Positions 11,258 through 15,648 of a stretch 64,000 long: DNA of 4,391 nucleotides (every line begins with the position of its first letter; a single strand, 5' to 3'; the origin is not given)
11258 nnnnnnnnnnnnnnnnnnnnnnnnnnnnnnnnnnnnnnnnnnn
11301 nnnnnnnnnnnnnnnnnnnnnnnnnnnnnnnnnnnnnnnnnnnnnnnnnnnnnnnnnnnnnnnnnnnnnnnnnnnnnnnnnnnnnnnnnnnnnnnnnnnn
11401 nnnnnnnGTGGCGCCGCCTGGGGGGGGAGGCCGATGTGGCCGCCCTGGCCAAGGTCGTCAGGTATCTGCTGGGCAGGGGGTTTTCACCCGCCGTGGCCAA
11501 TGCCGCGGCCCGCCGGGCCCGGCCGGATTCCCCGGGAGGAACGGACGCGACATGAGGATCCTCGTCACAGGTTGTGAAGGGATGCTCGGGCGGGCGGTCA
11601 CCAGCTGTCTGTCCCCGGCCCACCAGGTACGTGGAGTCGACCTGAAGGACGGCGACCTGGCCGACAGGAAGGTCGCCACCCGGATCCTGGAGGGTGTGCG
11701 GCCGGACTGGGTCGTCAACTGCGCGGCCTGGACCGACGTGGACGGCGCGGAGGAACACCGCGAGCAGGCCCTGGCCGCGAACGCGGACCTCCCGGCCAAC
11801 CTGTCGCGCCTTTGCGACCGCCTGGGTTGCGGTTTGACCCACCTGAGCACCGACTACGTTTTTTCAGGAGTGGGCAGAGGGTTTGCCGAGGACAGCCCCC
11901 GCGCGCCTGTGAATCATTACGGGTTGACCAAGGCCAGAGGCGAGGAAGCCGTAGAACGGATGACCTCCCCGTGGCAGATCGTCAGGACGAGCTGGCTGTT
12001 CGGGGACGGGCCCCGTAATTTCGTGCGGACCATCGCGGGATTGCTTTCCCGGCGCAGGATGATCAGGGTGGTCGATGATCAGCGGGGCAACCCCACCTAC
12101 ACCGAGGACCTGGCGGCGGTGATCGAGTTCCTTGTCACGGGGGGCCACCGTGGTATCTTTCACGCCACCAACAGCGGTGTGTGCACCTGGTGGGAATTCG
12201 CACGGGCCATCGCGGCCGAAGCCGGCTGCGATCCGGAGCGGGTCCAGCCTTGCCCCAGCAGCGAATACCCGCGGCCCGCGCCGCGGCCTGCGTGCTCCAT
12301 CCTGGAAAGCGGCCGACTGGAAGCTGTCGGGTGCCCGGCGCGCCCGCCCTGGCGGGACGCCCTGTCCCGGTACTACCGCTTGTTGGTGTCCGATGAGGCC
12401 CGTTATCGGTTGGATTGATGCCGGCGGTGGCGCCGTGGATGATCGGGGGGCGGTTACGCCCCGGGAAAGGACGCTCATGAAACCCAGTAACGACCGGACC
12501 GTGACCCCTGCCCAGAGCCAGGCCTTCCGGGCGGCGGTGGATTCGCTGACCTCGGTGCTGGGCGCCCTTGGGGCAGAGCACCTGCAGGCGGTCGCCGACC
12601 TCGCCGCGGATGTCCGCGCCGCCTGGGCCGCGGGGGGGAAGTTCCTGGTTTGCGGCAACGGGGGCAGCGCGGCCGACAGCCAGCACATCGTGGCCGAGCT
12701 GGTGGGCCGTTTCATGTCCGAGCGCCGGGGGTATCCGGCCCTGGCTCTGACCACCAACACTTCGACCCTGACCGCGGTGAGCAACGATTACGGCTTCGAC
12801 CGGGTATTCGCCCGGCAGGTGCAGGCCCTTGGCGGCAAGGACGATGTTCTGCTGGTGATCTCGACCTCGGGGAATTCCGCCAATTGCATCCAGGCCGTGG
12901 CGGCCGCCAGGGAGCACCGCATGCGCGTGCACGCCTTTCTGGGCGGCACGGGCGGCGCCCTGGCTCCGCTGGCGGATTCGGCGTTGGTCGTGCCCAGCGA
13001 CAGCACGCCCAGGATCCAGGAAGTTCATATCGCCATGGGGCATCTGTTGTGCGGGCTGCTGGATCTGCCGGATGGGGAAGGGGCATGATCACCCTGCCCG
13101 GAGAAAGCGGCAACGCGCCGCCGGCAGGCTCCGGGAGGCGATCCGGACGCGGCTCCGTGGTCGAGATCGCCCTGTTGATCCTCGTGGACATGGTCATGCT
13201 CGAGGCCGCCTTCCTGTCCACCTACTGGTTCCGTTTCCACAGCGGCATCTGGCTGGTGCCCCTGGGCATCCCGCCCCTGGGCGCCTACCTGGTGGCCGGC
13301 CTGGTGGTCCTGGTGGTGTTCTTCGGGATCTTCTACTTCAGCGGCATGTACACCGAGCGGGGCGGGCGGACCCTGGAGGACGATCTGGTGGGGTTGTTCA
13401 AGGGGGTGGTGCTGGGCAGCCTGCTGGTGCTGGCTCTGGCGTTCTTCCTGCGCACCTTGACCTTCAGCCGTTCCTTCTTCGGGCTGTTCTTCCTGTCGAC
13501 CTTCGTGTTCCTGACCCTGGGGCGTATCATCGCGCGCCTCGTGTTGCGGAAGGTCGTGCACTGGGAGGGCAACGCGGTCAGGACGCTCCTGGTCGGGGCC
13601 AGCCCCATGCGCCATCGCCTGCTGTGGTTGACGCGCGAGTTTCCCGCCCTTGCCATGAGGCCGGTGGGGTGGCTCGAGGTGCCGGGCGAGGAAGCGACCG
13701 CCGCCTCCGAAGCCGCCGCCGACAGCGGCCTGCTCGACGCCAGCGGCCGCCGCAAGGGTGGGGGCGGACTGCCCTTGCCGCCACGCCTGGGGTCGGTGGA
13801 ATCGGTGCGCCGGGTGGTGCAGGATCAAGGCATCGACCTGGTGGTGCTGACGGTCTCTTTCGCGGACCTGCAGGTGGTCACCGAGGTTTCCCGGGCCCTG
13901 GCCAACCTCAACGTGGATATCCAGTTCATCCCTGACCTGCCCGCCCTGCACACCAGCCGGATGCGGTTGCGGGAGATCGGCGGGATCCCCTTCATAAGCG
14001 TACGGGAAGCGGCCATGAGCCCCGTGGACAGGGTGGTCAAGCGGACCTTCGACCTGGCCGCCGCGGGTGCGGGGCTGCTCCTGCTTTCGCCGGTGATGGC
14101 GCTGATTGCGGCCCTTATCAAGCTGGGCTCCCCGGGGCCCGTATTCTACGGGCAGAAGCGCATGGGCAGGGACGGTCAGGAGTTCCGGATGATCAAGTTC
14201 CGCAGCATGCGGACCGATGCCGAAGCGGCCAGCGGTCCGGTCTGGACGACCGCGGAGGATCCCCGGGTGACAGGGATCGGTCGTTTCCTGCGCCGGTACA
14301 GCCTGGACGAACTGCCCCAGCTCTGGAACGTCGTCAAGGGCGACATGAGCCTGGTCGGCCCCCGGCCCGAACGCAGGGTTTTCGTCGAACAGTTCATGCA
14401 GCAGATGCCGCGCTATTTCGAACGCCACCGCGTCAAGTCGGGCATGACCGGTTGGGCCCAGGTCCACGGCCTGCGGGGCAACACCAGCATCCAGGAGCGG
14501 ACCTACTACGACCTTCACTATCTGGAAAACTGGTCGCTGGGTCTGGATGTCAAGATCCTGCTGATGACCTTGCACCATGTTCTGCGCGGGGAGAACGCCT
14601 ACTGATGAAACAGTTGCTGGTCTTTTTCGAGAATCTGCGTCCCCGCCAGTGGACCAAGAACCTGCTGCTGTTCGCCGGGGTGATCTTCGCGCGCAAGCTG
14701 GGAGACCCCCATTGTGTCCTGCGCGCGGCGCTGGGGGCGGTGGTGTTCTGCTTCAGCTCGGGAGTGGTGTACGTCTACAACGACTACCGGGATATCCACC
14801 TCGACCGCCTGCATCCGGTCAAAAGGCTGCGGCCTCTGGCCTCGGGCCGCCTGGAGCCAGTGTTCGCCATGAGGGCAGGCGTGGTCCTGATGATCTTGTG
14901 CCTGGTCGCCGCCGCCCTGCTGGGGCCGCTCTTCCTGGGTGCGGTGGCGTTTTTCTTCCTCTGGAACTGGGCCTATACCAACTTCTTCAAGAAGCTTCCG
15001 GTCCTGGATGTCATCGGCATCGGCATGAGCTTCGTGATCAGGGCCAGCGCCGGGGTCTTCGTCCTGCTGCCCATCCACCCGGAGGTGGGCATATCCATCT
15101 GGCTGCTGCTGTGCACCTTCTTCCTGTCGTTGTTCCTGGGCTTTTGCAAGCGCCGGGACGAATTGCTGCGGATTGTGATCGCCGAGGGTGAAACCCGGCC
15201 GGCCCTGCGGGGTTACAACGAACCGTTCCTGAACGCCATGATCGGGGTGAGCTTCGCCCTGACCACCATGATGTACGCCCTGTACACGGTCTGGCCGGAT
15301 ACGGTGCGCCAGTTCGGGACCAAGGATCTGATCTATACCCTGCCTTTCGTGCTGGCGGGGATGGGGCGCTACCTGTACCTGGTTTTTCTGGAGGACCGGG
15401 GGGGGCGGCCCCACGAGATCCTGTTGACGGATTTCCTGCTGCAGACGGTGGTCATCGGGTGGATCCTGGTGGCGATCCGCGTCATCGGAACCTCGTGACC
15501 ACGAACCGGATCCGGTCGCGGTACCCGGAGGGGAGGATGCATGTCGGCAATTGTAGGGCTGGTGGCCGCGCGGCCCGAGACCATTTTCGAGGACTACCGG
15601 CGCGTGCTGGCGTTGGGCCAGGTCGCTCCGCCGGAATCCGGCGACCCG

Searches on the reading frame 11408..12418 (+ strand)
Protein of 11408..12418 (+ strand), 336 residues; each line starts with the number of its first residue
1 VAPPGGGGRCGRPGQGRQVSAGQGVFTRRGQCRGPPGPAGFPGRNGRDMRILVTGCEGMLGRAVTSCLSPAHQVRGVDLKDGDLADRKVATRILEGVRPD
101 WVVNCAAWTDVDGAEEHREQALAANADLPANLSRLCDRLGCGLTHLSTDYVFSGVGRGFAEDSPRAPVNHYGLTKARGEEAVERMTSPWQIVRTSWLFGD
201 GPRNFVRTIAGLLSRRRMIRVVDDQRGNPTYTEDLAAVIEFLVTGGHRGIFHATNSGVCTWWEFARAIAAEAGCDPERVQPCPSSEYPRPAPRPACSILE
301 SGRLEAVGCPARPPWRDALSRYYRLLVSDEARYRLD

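Call 63: search_protein_families(library=pfam, proteins=[window:11408-12418:+], max_evalue=0.001)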
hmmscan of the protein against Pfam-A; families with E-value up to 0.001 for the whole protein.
window:11408-12418:+ (336 aa): 4 families
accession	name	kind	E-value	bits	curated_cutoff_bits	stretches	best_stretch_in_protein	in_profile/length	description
PF04321.23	RmlD_sub_bind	-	4.7e-87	292.1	27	1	49-323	1-282/287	RmlD substrate binding domain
PF01370.27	Epimerase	-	1.9e-19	70.5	20.9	1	51-239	1-221/240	NAD dependent epimerase/dehydratase family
PF16363.11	GDP_Man_Dehyd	-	5e-08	33.2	27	1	74-186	51-168/332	GDP-mannose 4,6 dehydratase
PF07993.18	NAD_binding_4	-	0.00028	20.6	20.1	0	100-200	90-210/258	Male sterility protein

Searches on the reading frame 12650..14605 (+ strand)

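Call 15: search_protein_families(library=pfam, proteins=[window:12650-14605:+], max_evalue=0.0001)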
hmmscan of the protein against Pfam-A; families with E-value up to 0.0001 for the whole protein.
window:12650-14605:+ (651 aa): 2 families
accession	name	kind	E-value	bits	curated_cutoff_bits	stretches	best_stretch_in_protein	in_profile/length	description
PF02397.22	Bac_transf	-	5.2e-70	235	27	1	464-645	1-178/179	Bacterial sugar transferase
PF13727.12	CoA_binding_3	-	7.4e-17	62.3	25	1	231-428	3-175/175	CoA-binding domain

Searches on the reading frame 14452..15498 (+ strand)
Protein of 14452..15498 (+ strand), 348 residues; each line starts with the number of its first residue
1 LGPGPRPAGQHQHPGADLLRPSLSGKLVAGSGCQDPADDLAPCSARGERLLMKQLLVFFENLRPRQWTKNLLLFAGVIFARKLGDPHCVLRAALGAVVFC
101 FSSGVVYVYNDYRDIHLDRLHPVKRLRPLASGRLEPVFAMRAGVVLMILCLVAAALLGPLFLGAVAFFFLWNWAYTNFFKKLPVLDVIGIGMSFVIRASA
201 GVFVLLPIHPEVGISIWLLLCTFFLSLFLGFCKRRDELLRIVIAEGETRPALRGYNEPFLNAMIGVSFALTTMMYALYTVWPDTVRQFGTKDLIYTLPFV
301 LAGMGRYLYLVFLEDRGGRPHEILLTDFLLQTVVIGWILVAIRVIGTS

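Call 15: search_protein_families(library=pfam, proteins=[window:14452-15498:+], max_evalue=0.0001)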
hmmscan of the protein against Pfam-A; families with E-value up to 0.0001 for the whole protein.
window:14452-15498:+ (348 aa): 1 family
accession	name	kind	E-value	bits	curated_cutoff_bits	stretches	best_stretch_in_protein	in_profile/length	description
PF01040.23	UbiA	-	9.2e-21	74.7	34.2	1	74-316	6-237/250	UbiA prenyltransferase family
